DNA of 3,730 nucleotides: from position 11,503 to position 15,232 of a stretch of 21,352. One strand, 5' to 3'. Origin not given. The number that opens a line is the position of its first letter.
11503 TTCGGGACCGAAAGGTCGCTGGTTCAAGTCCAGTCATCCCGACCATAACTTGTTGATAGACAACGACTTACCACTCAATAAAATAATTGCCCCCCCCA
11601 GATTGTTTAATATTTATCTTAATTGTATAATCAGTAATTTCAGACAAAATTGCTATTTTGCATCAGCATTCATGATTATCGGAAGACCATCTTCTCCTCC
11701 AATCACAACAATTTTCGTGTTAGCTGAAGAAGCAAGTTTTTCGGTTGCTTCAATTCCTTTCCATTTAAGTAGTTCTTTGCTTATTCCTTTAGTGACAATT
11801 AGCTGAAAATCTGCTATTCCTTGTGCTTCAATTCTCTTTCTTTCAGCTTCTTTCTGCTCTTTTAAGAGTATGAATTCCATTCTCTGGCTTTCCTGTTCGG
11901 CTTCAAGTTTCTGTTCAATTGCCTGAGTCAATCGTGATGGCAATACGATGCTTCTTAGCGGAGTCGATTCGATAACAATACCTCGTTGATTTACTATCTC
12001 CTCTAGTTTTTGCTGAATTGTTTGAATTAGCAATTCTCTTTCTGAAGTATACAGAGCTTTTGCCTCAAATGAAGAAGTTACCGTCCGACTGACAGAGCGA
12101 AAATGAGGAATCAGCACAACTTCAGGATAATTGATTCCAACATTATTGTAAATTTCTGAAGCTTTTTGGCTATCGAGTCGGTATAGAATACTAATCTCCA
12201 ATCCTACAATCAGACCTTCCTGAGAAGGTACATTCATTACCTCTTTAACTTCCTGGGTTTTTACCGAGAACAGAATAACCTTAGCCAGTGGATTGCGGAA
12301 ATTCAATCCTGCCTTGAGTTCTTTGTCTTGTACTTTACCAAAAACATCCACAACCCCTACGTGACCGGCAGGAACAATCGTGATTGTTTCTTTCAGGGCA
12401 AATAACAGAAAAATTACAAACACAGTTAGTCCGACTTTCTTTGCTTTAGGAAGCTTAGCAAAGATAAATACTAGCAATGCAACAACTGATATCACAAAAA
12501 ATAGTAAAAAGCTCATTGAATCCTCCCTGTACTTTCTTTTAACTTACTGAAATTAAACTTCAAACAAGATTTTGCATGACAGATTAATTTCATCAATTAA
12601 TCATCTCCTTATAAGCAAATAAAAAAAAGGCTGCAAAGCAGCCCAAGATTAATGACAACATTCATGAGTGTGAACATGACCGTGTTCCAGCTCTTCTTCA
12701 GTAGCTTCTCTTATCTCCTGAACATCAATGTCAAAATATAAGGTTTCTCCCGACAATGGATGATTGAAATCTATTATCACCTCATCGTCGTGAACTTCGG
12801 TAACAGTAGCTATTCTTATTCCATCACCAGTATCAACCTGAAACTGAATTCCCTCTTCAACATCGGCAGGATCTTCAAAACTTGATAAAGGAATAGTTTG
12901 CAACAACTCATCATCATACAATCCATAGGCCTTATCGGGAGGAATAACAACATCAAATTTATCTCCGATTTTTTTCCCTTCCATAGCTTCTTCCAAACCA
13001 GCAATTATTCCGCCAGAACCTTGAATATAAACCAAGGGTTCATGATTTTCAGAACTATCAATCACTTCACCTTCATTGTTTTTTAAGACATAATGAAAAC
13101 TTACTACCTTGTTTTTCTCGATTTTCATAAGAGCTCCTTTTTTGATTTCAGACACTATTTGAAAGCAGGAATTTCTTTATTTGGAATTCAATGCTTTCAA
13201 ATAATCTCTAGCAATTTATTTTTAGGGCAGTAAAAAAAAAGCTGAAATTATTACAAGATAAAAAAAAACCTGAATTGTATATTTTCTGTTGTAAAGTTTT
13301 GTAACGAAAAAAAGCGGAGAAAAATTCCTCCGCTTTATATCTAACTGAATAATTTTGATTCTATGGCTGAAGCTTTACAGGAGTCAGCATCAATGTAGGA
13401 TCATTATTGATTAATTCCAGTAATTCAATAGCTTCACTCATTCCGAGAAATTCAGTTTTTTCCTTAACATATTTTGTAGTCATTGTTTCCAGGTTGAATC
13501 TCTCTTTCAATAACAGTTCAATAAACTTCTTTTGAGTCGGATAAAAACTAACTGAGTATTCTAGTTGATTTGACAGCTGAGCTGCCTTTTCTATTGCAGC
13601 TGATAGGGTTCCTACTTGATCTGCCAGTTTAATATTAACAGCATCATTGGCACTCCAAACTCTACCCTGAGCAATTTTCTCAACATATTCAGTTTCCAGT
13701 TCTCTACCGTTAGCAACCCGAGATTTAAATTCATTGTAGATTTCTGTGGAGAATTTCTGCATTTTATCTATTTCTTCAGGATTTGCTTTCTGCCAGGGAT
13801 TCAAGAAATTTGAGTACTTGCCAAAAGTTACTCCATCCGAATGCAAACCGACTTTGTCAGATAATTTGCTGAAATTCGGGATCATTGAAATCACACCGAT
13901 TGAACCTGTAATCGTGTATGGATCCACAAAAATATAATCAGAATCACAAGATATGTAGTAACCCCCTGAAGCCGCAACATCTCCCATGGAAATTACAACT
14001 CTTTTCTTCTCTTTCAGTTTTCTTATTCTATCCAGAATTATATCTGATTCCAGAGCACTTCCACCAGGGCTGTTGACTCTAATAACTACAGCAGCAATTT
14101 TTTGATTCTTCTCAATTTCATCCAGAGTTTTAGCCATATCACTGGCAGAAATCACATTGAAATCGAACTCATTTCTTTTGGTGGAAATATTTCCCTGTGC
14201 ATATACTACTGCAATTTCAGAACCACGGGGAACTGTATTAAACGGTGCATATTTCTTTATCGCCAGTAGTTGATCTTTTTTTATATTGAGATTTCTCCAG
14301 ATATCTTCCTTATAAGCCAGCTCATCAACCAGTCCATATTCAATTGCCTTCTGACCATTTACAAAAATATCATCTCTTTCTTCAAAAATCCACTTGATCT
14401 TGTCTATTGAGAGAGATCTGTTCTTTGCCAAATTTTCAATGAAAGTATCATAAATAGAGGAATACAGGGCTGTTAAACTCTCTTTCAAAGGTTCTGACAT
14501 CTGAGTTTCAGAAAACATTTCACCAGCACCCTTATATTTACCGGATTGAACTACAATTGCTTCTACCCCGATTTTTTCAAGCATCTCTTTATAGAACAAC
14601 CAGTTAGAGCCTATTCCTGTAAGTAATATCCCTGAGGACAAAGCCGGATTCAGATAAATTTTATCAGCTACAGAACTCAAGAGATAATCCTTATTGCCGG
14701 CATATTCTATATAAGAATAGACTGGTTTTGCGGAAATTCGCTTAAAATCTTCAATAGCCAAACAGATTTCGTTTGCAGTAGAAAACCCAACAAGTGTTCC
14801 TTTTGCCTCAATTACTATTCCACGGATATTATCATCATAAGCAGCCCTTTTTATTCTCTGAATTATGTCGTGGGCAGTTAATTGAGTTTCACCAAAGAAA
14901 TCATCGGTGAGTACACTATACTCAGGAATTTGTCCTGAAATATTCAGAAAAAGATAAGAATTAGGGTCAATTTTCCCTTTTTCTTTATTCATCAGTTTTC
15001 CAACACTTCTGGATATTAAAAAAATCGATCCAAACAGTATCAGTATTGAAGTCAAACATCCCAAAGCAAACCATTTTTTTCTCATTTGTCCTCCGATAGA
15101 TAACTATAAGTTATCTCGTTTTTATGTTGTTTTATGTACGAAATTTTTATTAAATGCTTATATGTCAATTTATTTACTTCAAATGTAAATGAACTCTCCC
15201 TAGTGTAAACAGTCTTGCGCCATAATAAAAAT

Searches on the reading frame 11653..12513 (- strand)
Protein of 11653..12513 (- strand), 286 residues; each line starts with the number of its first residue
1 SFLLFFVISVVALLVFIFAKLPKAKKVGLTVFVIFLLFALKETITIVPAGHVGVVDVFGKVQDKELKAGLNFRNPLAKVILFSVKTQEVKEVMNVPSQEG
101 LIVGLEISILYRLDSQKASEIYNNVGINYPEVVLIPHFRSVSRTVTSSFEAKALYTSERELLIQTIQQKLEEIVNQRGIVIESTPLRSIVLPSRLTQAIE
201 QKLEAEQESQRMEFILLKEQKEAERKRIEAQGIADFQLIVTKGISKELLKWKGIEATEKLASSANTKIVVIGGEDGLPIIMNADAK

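Call 14: search_protein_families(library=pfam, proteins=[window:11653-12513:-])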
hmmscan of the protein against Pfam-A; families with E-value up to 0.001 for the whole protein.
window:11653-12513:- (286 aa): 1 family
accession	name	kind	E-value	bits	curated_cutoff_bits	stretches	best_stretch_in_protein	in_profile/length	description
PF01145.31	Band_7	-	6.8e-28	98.3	23.6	1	46-224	2-170/176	SPFH domain / Band 7 family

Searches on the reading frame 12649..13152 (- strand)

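Call 14: search_protein_families(library=pfam, proteins=[window:12649-13152:-])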
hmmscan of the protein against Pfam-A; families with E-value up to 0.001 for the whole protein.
window:12649-13152:- (167 aa): 1 family
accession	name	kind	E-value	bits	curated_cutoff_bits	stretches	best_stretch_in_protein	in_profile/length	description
PF00254.34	FKBP_C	-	8.1e-15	55.4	21.1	1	10-78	4-73/94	FKBP-type peptidyl-prolyl cis-trans isomerase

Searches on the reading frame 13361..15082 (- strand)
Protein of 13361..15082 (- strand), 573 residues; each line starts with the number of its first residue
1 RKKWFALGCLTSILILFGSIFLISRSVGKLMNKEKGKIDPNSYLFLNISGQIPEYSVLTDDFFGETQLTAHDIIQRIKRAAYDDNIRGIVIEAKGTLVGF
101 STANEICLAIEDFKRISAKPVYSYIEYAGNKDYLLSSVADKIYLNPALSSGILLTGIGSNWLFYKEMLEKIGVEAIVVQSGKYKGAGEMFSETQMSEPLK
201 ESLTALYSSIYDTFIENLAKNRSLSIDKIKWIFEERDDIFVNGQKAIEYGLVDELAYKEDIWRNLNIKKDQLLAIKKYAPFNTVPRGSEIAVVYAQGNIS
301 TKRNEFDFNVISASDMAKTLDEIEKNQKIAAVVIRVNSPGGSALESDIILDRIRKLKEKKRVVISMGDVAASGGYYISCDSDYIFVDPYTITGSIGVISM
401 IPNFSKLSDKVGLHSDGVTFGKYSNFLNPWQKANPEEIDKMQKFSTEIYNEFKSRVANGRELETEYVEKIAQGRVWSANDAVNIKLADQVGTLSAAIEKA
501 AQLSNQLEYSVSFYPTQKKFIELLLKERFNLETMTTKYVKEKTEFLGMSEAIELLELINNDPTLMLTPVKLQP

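Call 14: search_protein_families(library=pfam, proteins=[window:13361-15082:-])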
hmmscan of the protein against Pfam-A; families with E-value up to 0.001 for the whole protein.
window:13361-15082:- (573 aa): 4 families
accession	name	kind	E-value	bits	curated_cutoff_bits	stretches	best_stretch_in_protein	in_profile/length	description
PF01343.23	Peptidase_S49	-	1.7e-72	242.8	24.9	2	355-505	2-152/154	Peptidase family S49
PF00574.28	CLP_protease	-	7.8e-08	32.8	20.2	0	312-376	29-91/182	Clp protease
PF01972.22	SDH_protease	-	0.00018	21.1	31.3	0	308-395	70-155/286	ClpP-like SDH-type serine proteinase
PF25145.1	NfeD1b_N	-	0.0005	20.1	40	0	318-399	21-99/189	NfeD1b, N-terminal domain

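Call 39: find_related_loci(query=window:13361-15082:-, collection=genome_contigs, flank=10000)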
Query window:13361-15082:- (573 aa) in genome_contigs; peptide patterns used: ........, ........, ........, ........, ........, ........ (x = any residue, [..] = any of these).
164 stretches matched a pattern, but none encodes a relative of the query by tblastn (E <= 1e-3).

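Call 40: find_homologous_proteins(query=window:13361-15082:-, max_evalue=1e-60)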
Query window:13361-15082:- (573 aa): 7069 proteins with E <= 1e-60 among 8000 candidates; the best 120 are listed.
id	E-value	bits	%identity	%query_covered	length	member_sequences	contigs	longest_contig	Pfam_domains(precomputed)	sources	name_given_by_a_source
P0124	0.0e+0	1259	100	100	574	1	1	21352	PF00574.29,PF01343.24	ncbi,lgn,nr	ncbi:MAG: signal peptide peptidase SppA [Candidatus Cloacimonetes bacterium]|nr:signal peptide pepti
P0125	2.7e-210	718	58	99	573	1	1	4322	PF01343.24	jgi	-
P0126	1.1e-192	660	53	100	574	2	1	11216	PF00574.29,PF01972.22,PF01343.24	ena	-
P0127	1.6e-176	606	50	100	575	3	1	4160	PF01343.24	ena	-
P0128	1.5e-173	596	48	100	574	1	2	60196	PF01343.24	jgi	-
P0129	4.2e-172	592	49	100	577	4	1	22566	PF01972.22,PF01343.24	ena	-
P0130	2.1e-171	589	46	100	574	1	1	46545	PF00574.29,PF01343.24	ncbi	-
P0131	2.8e-171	589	49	100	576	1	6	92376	PF01343.24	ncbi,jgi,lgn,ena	-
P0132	4.1e-168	578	48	99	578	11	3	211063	PF00574.29,PF01343.24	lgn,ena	-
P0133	4.4e-168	578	48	100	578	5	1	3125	PF01343.24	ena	-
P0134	8.0e-168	578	48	100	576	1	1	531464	PF00574.29,PF01343.24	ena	-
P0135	3.7e-167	575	48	98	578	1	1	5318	PF00574.29,PF01343.24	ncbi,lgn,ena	-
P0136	4.7e-167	575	49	98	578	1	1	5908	PF00574.29,PF01343.24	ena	-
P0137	6.7e-167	574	48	98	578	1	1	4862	PF00574.29,PF01343.24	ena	-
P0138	6.8e-167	574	47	100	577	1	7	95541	PF01343.24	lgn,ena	-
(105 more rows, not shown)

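Call 41: find_encoding_contigs(protein=P0126, flank=10000, max_places=3)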
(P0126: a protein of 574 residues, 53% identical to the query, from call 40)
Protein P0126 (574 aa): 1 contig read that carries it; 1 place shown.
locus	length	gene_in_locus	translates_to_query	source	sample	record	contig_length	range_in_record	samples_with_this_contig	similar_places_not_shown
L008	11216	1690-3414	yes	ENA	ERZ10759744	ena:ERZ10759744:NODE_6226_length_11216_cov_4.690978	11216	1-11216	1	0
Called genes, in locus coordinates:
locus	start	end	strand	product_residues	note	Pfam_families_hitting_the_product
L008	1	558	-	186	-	?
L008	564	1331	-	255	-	PF01946:Thi4, PF00890:FAD_binding_2 (faint), PF01266:DAO (weak), PF03486:HI0933_like (weak), PF07992:Pyr_redox_2 (weak), PF12831:FAD_oxidored (weak), PF13450:NAD_binding_8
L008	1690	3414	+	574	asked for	PF01972:SDH_protease (faint), PF01343:Peptidase_S49, PF00574:CLP_protease (weak), PF01343:Peptidase_S49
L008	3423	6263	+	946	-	PF01590:GAF (weak), PF00512:HisKA (faint), PF08447:PAS_3, PF02518:HATPase_c, PF00072:Response_reg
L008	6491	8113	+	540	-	PF06418:CTP_synth_N, PF00117:GATase, PF07722:Peptidase_C26 (weak)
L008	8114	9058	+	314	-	PF02588:YitT_membrane, PF10035:DUF2179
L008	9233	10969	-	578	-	PF03979:Sigma70_r1_1, PF00140:Sigma70_r1_2, PF04542:Sigma70_r2, PF04539:Sigma70_r3, PF04545:Sigma70_r4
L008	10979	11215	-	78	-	?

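Call 42: find_encoding_contigs(protein=P0128, flank=10000, max_places=3)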
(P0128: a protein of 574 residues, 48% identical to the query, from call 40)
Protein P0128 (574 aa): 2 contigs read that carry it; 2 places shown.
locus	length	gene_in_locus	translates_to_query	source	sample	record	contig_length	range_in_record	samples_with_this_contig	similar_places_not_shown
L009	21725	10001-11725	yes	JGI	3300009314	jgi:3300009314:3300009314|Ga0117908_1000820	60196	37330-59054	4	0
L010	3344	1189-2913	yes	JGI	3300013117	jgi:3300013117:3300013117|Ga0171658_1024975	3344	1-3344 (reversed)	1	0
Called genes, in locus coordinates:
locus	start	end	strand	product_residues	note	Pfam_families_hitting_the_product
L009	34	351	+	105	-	PF06865:Ppnp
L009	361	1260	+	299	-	PF01963:TraB_PrgY_gumN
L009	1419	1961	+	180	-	-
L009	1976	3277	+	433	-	PF13180:PDZ_2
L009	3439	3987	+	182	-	-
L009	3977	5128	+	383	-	PF00672:HAMP, PF00512:HisKA, PF02518:HATPase_c, PF14501:HATPase_c_5 (faint), PF13589:HATPase_c_3 (faint)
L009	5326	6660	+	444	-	PF00072:Response_reg, PF00158:Sigma54_activat, PF14532:Sigma54_activ_2, PF07724:AAA_2 (weak), PF25601:AAA_lid_14, PF02954:HTH_8 (weak)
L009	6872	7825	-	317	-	-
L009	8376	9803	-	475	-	PF07581:Glug (faint)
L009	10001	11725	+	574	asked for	PF01343:Peptidase_S49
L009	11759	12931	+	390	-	PF25060:ARM_TT21_2nd (faint), PF12895:ANAPC3 (faint), PF23914:TPR_CcmH_CycH (faint), PF00515:TPR_1 (weak), PF07719:TPR_2 (weak), PF13424:TPR_12 (weak), PF13414:TPR_11 (weak), PF13181:TPR_8 (weak), +7 more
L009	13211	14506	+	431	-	PF05697:Trigger_N, PF05698:Trigger_C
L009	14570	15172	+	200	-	PF00574:CLP_protease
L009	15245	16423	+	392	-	PF00493:MCM (faint), PF01078:Mg_chelatase (faint), PF00004:AAA, PF07724:AAA_2, PF07728:AAA_5 (weak), PF10431:ClpB_D2-small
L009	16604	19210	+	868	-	PF11028:TMEM260_N, PF28495:TMEM260_2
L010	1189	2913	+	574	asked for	PF01343:Peptidase_S49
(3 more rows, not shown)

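Call 43: find_encoding_contigs(protein=P0125, flank=10000, max_places=3)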
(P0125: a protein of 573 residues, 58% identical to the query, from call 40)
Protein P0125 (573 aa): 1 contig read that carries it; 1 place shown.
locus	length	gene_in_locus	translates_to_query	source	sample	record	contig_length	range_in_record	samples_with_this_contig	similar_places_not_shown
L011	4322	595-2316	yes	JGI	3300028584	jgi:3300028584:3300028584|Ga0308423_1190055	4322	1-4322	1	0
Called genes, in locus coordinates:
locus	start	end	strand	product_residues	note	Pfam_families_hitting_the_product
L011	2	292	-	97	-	?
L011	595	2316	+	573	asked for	PF01343:Peptidase_S49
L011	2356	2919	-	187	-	PF00881:Nitroreductase, PF14512:TM1586_NiRdase (weak)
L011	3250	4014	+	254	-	PF00132:Hexapep, PF14602:Hexapep_2 (weak), PF25084:LbH_EIF2B, PF25087:GMPPB_C (weak), PF00132:Hexapep (weak)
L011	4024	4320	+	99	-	?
